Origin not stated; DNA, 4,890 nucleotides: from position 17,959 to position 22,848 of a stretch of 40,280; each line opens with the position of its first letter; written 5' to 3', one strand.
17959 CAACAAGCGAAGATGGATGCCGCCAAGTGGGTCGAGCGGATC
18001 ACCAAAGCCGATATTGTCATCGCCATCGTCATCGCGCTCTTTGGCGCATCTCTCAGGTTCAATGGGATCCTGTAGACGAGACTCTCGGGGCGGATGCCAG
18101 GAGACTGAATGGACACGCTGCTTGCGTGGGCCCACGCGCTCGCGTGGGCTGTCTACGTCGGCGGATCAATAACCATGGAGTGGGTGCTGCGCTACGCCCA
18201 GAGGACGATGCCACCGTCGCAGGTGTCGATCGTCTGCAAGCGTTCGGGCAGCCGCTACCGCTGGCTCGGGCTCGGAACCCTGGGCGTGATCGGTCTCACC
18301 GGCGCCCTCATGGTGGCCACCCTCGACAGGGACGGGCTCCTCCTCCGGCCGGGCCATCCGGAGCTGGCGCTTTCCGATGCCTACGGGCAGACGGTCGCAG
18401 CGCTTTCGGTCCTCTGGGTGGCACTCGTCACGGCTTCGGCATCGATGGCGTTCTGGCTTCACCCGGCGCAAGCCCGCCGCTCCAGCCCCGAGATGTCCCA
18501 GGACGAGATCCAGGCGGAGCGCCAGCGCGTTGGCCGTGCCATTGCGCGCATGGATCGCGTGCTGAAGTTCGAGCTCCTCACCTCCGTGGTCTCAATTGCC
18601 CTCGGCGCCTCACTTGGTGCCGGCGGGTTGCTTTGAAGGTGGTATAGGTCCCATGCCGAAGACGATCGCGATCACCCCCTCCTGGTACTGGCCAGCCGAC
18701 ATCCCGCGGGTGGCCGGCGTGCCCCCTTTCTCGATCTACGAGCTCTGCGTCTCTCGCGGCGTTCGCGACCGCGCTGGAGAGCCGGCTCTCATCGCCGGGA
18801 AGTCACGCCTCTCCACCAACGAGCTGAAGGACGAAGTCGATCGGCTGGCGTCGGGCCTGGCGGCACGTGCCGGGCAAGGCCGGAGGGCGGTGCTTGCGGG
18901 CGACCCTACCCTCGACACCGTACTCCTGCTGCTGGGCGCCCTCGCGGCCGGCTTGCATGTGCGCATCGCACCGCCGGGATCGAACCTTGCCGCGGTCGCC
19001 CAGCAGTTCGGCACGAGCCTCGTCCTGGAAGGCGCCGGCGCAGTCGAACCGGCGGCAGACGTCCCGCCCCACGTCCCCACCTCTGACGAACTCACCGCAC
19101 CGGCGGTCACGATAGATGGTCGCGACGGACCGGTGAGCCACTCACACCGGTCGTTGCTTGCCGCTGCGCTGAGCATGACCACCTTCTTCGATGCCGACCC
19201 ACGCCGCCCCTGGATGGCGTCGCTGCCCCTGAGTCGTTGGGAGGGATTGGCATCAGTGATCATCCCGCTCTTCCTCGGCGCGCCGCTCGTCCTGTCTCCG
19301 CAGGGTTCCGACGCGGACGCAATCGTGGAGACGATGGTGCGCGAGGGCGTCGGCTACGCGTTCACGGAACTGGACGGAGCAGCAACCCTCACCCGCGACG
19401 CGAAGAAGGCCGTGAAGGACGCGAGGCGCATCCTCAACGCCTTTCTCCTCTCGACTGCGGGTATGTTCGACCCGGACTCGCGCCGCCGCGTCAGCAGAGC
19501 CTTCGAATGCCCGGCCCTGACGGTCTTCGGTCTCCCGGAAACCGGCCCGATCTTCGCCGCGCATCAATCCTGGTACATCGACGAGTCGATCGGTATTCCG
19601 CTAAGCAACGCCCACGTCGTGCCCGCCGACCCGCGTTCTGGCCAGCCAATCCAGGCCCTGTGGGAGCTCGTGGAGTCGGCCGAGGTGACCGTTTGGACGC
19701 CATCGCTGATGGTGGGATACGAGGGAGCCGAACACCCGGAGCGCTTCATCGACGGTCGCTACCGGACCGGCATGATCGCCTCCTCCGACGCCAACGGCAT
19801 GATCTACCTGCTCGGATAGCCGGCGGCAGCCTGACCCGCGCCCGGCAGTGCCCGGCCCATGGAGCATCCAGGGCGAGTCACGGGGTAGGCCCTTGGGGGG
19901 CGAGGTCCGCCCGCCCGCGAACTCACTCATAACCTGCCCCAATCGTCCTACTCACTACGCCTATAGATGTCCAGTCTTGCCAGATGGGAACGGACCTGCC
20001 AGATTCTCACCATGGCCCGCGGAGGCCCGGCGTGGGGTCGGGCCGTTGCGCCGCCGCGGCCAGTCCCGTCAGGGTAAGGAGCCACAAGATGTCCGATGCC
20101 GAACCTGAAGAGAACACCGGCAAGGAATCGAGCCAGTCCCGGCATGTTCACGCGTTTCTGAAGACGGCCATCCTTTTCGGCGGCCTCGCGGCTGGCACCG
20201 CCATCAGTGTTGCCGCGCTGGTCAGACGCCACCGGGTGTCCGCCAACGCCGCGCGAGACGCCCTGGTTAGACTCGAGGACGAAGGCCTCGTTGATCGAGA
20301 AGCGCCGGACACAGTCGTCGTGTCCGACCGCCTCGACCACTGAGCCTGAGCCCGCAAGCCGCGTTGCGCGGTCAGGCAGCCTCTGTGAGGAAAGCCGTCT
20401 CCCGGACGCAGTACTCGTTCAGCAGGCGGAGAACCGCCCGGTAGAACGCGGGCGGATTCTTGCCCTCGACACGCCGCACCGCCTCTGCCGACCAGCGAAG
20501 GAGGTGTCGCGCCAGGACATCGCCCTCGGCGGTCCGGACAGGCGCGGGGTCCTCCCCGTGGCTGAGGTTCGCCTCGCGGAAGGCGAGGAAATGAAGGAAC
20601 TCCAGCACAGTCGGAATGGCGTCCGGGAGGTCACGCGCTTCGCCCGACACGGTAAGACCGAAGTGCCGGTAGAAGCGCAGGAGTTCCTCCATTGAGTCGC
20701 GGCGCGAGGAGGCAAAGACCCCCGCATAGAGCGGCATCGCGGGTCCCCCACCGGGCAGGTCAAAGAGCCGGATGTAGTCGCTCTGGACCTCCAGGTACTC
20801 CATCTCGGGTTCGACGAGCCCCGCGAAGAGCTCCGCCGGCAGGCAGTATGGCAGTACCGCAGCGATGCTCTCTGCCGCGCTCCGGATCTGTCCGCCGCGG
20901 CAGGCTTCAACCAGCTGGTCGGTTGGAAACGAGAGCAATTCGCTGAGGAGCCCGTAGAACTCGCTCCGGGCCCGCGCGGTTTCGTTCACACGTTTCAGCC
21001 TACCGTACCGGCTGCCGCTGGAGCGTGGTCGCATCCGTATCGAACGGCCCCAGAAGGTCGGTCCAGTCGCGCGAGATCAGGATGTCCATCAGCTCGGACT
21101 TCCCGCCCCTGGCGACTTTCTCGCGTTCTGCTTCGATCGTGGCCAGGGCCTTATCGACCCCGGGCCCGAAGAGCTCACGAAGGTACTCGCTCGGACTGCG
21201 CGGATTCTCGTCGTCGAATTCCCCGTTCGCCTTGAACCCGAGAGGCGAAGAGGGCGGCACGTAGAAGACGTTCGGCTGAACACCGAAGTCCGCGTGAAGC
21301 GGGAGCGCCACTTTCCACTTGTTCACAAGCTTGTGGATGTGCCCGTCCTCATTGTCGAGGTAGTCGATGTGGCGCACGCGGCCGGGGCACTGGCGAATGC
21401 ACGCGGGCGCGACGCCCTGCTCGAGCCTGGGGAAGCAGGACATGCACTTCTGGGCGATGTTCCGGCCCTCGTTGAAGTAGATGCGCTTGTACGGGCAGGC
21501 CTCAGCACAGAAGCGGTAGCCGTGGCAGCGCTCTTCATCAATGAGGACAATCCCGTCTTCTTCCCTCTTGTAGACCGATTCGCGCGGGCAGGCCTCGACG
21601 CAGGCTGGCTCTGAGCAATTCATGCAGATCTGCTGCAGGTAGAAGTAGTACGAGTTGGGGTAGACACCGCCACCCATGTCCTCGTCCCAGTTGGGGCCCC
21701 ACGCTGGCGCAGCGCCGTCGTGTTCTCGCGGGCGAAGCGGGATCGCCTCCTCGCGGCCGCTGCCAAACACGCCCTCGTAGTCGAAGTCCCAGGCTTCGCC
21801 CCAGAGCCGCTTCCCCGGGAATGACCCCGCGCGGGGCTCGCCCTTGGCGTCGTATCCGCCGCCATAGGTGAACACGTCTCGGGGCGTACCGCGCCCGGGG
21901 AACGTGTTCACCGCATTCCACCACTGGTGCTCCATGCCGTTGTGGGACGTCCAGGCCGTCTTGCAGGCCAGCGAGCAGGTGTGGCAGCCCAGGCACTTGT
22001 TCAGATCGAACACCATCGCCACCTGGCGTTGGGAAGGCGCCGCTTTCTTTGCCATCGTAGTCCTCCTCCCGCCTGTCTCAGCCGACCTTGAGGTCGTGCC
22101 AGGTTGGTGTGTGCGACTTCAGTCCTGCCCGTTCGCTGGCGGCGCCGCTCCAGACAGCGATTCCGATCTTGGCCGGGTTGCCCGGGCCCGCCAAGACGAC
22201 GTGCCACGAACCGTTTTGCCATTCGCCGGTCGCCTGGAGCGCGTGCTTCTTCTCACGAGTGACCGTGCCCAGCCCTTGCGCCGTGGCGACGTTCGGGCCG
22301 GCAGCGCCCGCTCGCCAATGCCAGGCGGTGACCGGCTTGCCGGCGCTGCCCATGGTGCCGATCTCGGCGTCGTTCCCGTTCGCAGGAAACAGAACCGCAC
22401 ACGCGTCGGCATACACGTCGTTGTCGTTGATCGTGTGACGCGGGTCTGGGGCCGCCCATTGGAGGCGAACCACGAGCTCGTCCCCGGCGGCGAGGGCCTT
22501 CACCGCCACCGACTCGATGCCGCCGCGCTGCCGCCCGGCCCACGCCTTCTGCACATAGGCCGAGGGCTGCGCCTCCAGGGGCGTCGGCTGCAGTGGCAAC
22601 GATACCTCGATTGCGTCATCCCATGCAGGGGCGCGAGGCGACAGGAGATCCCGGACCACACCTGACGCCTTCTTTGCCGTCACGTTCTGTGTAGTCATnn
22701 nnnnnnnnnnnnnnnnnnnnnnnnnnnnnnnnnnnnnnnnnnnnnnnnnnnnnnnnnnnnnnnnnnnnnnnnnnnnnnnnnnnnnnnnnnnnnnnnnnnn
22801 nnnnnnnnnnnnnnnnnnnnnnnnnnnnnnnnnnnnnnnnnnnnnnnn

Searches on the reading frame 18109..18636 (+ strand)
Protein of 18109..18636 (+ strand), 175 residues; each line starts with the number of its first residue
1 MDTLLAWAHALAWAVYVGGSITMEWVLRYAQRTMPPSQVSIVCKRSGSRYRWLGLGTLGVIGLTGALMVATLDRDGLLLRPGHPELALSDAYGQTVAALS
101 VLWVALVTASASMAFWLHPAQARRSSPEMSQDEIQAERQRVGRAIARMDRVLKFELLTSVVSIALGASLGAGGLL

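Call 5: search_protein_families(library=pfam, proteins=[window:18109-18636:+], max_evalue=0.01)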
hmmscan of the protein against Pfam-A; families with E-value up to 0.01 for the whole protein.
window:18109-18636:+ (175 aa): 2 families
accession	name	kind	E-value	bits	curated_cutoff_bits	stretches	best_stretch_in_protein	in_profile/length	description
PF05425.18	CopD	-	5.3e-05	24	32.1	1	48-169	5-105/105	Copper resistance protein D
PF07332.16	Phage_holin_3_6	-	0.0061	17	28.4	1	55-140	42-114/116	Putative Actinobacterial Holin-X, holin superfamily III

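Call 35: search_protein_families(library=ncbifam, proteins=[window:18109-18636:+], max_evalue=0.01)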
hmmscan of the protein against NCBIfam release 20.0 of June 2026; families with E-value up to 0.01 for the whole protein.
window:18109-18636:+ (175 aa): 0 families

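Call 62: search_protein_families(library=pfam, proteins=[window:18109-18636:+], max_evalue=10)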
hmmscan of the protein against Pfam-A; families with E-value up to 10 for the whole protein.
window:18109-18636:+ (175 aa): 6 families
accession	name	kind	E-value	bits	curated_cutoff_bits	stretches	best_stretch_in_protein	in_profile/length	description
PF05425.18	CopD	-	5.3e-05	24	32.1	1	48-169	5-105/105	Copper resistance protein D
PF07332.16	Phage_holin_3_6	-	0.0061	17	28.4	1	55-140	42-114/116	Putative Actinobacterial Holin-X, holin superfamily III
PF13471.12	Transglut_core3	-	0.011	16.1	26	1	104-164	5-64/117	Transglutaminase-like superfamily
PF13664.11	DUF4149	-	0.19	12.4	24.6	1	11-89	1-61/102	Domain of unknown function (DUF4149)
PF07439.16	DUF1515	-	0.24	11.8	22.2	1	49-72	75-98/113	Protein of unknown function (DUF1515)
PF10027.14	DUF2269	-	0.89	10.1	28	1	4-71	2-69/150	Predicted integral membrane protein (DUF2269)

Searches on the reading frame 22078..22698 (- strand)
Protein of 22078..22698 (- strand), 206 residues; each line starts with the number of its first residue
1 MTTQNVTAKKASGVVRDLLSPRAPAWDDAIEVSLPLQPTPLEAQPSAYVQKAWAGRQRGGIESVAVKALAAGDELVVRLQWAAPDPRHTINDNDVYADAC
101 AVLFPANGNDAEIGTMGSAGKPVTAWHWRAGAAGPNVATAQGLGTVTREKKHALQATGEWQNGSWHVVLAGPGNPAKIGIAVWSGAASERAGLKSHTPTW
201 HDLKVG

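Call 6: search_protein_families(library=pfam, proteins=[window:22078-22698:-], max_evalue=0.01)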
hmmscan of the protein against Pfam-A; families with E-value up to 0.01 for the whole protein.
window:22078-22698:- (206 aa): 1 family
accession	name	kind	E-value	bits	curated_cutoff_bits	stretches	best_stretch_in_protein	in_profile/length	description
PF09459.16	EB_dh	-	2.3e-21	77.3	33.3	1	23-144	1-134/236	Ethylbenzene dehydrogenase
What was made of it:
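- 22078..22698 (-): gammaD: EB_dh haem-b-type subunit, leaderless, with the Met and Lys ligands kept. PF09459, 77.3 bits (call 6).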

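Call 8: search_solved_structures(query=window:22078-22698:-, max_evalue=1, show_alignments=3)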
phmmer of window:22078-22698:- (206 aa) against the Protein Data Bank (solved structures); distinct sequences matched with E-value up to 1: 2.
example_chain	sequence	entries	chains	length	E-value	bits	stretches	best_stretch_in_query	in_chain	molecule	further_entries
2ivf_C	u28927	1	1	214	2.6e-23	86.3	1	8-203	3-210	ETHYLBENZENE DEHYDROGENASE GAMMA-SUBUNIT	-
7b04_C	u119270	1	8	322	1.2e-07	35.2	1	58-138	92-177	Nitrite oxidoreductase subunit C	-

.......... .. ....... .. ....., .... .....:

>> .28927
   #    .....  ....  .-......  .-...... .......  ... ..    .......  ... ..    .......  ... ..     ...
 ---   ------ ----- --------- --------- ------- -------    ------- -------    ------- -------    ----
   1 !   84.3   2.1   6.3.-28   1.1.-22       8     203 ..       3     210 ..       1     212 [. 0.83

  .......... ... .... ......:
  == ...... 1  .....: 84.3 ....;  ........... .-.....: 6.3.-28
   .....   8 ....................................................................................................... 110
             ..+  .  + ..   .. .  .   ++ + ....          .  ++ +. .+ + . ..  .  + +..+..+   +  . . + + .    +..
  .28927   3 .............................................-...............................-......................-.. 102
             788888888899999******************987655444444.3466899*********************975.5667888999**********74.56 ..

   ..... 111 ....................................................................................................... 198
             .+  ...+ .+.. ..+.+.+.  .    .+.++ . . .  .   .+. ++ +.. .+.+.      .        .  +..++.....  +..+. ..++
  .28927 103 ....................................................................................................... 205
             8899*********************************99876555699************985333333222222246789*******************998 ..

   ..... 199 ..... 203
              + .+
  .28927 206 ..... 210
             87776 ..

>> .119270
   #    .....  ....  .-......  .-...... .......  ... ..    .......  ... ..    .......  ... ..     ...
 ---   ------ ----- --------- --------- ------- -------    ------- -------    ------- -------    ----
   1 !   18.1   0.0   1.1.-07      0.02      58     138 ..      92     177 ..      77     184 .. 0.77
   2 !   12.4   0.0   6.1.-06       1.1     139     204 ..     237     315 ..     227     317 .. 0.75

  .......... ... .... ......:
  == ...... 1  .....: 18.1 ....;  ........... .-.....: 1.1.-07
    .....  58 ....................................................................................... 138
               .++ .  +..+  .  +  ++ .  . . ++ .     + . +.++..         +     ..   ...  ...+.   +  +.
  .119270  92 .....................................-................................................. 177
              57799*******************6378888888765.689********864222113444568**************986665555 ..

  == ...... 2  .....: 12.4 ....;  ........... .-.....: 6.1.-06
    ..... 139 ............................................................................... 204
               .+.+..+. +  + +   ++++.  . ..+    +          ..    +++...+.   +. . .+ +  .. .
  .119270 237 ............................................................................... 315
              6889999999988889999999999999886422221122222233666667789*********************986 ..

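Call 35: search_protein_families(library=ncbifam, proteins=[window:22078-22698:-], max_evalue=0.01)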
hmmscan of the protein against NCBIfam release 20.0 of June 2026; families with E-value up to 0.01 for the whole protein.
window:22078-22698:- (206 aa): 2 families
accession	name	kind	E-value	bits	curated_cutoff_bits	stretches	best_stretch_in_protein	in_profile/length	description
TIGR03477.1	DMSO_red_II_gam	subfamily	3.8e-32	111.3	169.85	1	17-204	11-205/206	DMSO reductase family type II enzyme, heme b subunit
NF042980.1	EthbenzDh_ebdC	equivalog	3.1e-30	105.3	400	1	8-204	3-211/214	ethylbenzene dehydrogenase subunit gamma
